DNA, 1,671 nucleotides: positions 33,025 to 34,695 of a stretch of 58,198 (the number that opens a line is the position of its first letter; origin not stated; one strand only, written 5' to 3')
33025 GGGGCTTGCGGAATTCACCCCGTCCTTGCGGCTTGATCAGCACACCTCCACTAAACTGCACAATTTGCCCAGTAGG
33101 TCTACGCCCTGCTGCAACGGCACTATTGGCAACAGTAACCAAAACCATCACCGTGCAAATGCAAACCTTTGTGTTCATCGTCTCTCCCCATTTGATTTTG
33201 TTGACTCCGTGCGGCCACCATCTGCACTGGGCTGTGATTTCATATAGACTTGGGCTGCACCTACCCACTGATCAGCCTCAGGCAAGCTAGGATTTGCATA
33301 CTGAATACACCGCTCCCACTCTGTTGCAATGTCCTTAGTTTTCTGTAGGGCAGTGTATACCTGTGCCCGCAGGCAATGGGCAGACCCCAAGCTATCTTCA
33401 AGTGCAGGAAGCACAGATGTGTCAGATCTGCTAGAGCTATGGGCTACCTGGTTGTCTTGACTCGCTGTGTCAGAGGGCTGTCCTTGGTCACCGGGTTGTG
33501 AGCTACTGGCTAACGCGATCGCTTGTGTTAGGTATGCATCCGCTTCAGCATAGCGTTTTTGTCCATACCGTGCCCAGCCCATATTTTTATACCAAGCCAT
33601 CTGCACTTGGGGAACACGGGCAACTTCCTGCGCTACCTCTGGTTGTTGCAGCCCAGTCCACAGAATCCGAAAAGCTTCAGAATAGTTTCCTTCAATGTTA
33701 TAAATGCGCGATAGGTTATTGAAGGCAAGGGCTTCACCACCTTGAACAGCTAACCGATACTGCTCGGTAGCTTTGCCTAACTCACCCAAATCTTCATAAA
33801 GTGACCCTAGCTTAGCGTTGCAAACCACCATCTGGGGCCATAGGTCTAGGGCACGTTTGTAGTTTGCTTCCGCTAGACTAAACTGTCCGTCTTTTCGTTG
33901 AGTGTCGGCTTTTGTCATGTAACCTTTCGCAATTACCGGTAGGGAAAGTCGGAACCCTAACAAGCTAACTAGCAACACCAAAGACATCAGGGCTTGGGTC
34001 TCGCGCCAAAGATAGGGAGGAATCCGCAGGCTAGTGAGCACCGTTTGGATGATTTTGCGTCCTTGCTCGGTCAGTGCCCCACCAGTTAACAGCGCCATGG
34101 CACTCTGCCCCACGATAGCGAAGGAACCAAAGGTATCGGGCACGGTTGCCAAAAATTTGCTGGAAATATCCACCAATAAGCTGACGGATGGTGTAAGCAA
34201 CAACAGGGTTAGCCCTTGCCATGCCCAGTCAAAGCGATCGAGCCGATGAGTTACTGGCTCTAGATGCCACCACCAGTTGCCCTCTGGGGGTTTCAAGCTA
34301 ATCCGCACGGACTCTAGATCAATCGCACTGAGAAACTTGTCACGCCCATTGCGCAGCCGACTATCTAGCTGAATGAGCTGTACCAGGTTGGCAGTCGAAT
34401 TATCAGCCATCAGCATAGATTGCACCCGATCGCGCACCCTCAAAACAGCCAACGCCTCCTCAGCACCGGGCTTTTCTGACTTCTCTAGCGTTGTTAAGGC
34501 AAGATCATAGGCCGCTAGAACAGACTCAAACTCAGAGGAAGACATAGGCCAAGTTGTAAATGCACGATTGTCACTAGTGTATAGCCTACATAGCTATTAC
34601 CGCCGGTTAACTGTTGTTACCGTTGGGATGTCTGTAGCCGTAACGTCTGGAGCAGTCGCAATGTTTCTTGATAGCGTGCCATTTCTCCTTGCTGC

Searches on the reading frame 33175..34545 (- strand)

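Call 79: search_protein_families(library=pfam, proteins=[window:33175-34545:-], max_evalue=0.00001)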
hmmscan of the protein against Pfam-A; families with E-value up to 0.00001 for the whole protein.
window:33175-34545:- (456 aa): 4 families
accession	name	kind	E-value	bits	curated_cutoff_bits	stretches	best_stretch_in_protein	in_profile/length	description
PF00515.34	TPR_1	-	2.5e-09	37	27.8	0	206-238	1-33/34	Tetratricopeptide repeat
PF13181.12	TPR_8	-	1.1e-08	35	25.7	0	245-267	6-28/34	Tetratricopeptide repeat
PF07719.23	TPR_2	-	6.8e-08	32.5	27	0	319-346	4-31/34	Tetratricopeptide repeat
PF13424.12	TPR_12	-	3.5e-07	30.8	30.1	0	317-346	46-75/77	Tetratricopeptide repeat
